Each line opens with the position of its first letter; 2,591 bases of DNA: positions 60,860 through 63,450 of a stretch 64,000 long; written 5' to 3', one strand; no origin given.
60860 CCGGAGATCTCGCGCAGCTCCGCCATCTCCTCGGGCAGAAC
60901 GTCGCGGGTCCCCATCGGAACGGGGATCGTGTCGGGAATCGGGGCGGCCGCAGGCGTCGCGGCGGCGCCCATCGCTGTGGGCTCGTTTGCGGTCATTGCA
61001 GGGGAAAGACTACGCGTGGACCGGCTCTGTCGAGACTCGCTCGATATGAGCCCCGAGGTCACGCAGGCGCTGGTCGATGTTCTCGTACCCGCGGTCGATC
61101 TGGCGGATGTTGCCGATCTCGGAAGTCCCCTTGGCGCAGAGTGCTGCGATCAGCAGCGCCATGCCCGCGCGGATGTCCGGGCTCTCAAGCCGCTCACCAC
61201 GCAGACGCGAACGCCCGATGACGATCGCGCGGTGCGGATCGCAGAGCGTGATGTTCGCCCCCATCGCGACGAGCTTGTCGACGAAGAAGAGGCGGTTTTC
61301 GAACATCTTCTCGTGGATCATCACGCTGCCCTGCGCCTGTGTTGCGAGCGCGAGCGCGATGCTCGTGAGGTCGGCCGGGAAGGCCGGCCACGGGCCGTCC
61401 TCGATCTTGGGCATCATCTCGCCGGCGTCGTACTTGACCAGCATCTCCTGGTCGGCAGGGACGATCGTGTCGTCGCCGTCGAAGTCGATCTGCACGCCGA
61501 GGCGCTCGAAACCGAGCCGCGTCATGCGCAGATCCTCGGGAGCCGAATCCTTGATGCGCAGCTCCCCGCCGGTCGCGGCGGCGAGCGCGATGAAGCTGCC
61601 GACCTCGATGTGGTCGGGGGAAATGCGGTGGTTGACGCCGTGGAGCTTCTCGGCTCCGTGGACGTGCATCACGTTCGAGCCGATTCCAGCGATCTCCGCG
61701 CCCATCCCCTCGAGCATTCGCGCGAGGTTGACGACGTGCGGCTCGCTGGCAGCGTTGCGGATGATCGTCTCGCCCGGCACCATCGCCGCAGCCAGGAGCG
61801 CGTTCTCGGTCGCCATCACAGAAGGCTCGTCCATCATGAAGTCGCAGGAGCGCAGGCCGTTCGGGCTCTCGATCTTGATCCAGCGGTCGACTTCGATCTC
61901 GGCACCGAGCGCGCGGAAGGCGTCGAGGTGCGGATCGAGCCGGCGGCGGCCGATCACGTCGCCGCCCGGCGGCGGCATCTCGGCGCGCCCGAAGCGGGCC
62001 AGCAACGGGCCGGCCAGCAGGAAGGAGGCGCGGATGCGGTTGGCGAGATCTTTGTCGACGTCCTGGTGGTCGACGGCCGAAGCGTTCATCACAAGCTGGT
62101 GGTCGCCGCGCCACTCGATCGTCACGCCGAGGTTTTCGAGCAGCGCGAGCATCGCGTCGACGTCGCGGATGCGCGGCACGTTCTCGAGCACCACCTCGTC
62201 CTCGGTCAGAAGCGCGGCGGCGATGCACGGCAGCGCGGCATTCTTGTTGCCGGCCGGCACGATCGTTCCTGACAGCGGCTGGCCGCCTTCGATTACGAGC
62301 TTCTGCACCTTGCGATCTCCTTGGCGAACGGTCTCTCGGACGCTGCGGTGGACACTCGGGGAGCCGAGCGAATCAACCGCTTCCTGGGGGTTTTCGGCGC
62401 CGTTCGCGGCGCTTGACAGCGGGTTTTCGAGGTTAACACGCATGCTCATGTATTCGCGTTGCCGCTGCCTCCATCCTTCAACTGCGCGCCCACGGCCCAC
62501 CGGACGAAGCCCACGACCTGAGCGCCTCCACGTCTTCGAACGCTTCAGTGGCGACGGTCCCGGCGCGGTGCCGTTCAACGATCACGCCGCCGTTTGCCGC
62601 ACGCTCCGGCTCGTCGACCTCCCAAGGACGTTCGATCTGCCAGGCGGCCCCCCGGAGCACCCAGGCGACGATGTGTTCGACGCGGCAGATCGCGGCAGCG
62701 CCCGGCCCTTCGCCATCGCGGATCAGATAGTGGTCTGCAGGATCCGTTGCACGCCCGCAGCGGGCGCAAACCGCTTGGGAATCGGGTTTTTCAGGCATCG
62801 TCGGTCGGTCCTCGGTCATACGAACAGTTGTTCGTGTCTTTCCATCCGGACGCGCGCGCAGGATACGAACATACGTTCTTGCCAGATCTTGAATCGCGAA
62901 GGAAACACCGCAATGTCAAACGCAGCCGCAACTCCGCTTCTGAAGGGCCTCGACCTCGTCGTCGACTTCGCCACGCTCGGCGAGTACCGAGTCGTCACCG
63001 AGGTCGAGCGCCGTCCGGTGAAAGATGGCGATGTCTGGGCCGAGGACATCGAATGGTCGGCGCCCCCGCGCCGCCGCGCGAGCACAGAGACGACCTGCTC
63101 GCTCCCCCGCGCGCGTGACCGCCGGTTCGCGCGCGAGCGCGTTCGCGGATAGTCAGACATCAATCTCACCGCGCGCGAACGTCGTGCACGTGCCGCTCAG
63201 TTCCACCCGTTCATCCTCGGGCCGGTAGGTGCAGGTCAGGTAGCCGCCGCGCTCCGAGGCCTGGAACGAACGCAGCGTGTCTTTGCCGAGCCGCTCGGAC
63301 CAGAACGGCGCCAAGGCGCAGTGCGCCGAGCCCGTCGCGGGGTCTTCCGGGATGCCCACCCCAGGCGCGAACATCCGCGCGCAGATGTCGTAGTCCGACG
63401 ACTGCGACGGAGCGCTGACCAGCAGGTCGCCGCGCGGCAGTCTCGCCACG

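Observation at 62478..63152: Two LexA boxes between divergent small unknown genes next to murA: candidate uncharacterised SOS module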

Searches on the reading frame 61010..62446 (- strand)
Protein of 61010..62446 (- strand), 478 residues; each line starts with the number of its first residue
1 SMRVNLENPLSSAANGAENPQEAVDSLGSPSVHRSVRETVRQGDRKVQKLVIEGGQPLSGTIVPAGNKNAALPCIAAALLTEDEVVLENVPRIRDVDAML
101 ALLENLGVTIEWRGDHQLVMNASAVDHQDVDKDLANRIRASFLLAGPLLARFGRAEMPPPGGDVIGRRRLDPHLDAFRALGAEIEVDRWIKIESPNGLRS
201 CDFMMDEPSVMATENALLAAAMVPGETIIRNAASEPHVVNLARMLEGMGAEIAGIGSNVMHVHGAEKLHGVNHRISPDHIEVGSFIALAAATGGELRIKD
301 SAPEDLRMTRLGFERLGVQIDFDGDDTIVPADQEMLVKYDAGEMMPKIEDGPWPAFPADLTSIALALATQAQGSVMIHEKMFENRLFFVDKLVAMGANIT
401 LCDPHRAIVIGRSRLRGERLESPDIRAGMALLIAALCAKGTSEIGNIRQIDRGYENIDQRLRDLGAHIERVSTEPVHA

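Call 8: search_protein_families(library=pfam, proteins=[window:61010-62446:-], max_evalue=1)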
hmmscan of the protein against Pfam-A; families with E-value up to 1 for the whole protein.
window:61010-62446:- (478 aa): 1 family
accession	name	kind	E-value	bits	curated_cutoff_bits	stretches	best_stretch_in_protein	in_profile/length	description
PF00275.25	EPSP_synthase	-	1.2e-75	255.3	22.8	1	53-460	2-416/417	EPSP synthase (3-phosphoshikimate 1-carboxyvinyltransferase)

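Call 9: search_protein_families(library=ncbifam, proteins=[window:61010-62446:-], max_evalue=1)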
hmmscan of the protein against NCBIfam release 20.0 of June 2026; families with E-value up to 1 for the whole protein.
window:61010-62446:- (478 aa): 7 families
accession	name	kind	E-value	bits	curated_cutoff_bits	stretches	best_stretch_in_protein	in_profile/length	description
NF006873.0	PRK09369.1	subfamily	5.5e-150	499.7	297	1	48-472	2-418/419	UDP-N-acetylglucosamine 1-carboxyvinyltransferase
TIGR01072.1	murA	equivalog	5.3e-145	483.3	392.7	1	48-470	2-416/416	UDP-N-acetylglucosamine 1-carboxyvinyltransferase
NF009470.0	PRK12830.1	equivalog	9.7e-107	357.2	552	1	48-472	2-416/417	UDP-N-acetylglucosamine 1-carboxyvinyltransferase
TIGR01356.1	aroA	equivalog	8.5e-20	70.9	287.25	1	61-455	2-403/415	3-phosphoshikimate 1-carboxyvinyltransferase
NF011381.1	PRK14806.1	equivalog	9.4e-12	44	902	1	44-469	298-731/733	bifunctional prephenate dehydrogenase/3-phosphoshikimate 1-carboxyvinyltransferase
NF008816.0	PRK11860.1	equivalog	8.3e-07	27.5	943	1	386-469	279-367/662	bifunctional 3-phosphoshikimate 1-carboxyvinyltransferase/cytidylate kinase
NF008328.0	PRK11114.2-2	equivalog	0.051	11.7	1667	1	68-134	537-602/788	cellulose biosynthesis cyclic di-GMP-binding regulatory protein BcsB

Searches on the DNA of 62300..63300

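Call 66: search_rna_families(source=window, start=62300, end=63300, threshold=evalue, max_evalue=1)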
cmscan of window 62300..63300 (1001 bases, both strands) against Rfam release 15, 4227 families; matches with E-value up to 1: 0.
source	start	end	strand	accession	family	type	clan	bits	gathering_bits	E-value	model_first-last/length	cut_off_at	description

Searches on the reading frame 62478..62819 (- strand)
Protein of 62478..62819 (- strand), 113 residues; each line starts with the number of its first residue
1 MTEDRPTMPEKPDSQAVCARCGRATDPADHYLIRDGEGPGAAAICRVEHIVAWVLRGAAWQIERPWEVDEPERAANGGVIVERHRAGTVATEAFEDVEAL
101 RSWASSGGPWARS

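Call 8: search_protein_families(library=pfam, proteins=[window:62478-62819:-], max_evalue=1)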
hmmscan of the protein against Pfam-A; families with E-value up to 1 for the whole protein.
window:62478-62819:- (113 aa): 3 families
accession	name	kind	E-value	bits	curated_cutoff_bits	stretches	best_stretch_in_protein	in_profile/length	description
PF09297.16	Zn_ribbon_NUD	-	0.0076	16.4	24.8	1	14-34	2-22/32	NADH pyrophosphatase zinc ribbon domain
PF18512.6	BssB_TutG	-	0.062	13.7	25.6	1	66-99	16-49/66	Benzylsuccinate synthase beta subunit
PF10755.14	DUF2585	-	0.22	11.7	25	1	57-96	64-98/164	Protein of unknown function (DUF2585)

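Call 9: search_protein_families(library=ncbifam, proteins=[window:62478-62819:-], max_evalue=1)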
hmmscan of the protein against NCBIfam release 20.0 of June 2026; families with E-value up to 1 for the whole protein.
window:62478-62819:- (113 aa): 1 family
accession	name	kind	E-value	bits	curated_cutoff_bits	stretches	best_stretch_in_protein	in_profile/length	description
NF002099.0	PRK00944.1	equivalog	0.15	11.6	241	1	58-96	95-128/195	hypothetical protein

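Call 10: find_homologous_proteins(query=window:62478-62819:-, max_evalue=0.01)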
Query window:62478-62819:- (113 aa): 4 proteins with E <= 0.01 among 9 candidates.
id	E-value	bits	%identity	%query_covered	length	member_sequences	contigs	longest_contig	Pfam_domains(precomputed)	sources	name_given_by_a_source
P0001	4.6e-60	219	94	94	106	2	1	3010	-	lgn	-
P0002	5.8e-37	144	62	92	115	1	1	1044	-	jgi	-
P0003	5.9e-29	118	54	92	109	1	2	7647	-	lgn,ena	-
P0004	1.9e-19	88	52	81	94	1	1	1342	-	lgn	-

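Call 52: search_protein_families(library=padloc, proteins=[window:62478-62819:-], max_evalue=1)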
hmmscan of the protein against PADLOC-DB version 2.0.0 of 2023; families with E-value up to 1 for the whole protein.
window:62478-62819:- (113 aa): 0 families

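Call 53: search_protein_families(library=phrogs, proteins=[window:62478-62819:-], max_evalue=1)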
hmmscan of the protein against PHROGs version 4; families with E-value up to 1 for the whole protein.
window:62478-62819:- (113 aa): 0 families

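Call 59: predict_structure(alignment_id=A2)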
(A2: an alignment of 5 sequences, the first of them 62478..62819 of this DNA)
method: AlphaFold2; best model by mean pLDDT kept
length: 113 residues; sequences in the alignment: 5
mean_pLDDT: 72.4   pTM: 0.66
mean pLDDT of the five models: 72.4, 72.0, 70.1, 68.2, 65.8
residues with pLDDT >= 90: 0; 70-90: 71; 50-70: 29; < 50: 13
segments of 3 or more residues with pLDDT < 50: 6-13
pLDDT, mean of each block of 10 residues (from residue 1): 45 65 84 76 87 77 55 62 86 84 82 53
secondary structure, 60 per line:
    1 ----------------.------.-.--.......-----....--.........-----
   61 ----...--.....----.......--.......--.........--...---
elements in order: E29-35 E41-44 H47-55 H70-74 E79-85 E88-94 H97-105

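Call 62: fold_search(model_id=the predicted structure, library=pdb)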
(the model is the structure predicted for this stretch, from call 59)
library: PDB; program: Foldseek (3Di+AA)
matches with E <= 10: 673; with E <= 0.001: 0
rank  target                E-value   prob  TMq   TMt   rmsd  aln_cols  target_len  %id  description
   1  4owm_B                3.8e-01  0.08  0.16  0.06  12.9        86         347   12  Anthranilate phosphoribosyl transferase from Mycobacterium tuberculosis in complex with 3-fluoroanthranilate, PRPP and (released 2014-04-23)
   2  8qz9_L                4.3e-01  0.12  0.18  0.13  12.6        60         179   15  Human 20S proteasome assembly intermediate structure 4 (released 2024-02-21)
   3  4n8q_B                4.9e-01  0.08  0.17  0.07  13.9        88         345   12  Alternative substrates of Mycobacterium tuberculosis anthranilate phosphoribosyl transferase (released 2014-04-23)
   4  5bne_C                5.6e-01  0.08  0.17  0.07  13.1        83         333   11  Bianthranilate-like inhibitor with 6 atom "line" and phosphonate "hook" fishing for hydrogen bond donors in Mycobacter (released 2016-05-25)
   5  6bjv_B                6.3e-01  0.23  0.33  0.27   7.4        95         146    7  CIRV p19 protein in complex with siRNA (released 2019-01-16)
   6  6s2w_C                6.3e-01  0.21  0.35  0.43   7.8        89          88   12  Structure of S. pombe Erh1, a protein important for meiotic mRNA decay in mitosis and meiosis progression. (released 2020-02-12)
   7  4m0r_B                6.3e-01  0.16  0.15  0.05  10.6        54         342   17  Trianthranilate-like analogue bound to anthranilate phosphoribosyltransferase (AnPRT; TrpD). (released 2014-05-21)
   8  4x5e_A                6.7e-01  0.15  0.15  0.05   9.6        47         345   15  Anthranilate phosphoribosyltransferase variant R194A from Mycobacterium tuberculosis with pyrophosphate, Mg2+ and anth (released 2015-11-25)
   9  3qr9_A                6.7e-01  0.15  0.14  0.05  10.6        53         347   17  Anthranilate phosphoribosyltransferase (trpD) from Mycobacterium tuberculosis (apo structure) (released 2011-06-15)
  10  4owq_B                7.6e-01  0.14  0.15  0.05  10.7        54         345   17  Anthranilate phosphoribosyl transferase from Mycobacterium tuberculosis in complex with 3-methylanthranilate, PRPP and (released 2014-04-23)
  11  3qsa_B                7.6e-01  0.06  0.16  0.06  13.5        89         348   13  Anthranilate phosphoribosyltransferase (trpD) from Mycobacterium tuberculosis (complex with inhibitor TAMU-A7) (released 2012-08-22)
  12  4owv_B                9.1e-01  0.14  0.15  0.05  10.7        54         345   17  Anthranilate phosphoribosyl transferase from Mycobacterium tuberculosis in complex with anthranilate (released 2014-04-23)
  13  4zok_B                9.1e-01  0.13  0.15  0.05   9.8        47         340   15  Methylsulfonyl-containing inhibitor bound in the substrate capture site of Mycobacterium tuberculosis anthranilate pho (released 2016-05-11)
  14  5c1r_B                9.7e-01  0.12  0.15  0.05  10.8        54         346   17  Stereoisomer of PRPP bound in the active site of Mycobacterium tuberculosis anthranilate phosphoribosyl (AnPRT; trpD) (released 2016-07-20)
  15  4ztv_B                9.7e-01  0.06  0.17  0.07  13.8        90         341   12  Non-anthranilate-like inhibitor (TAMU-A7) complexed with anthranilate phosphoribosyltransferase (trpD) from Mycobacter (released 2016-05-25)
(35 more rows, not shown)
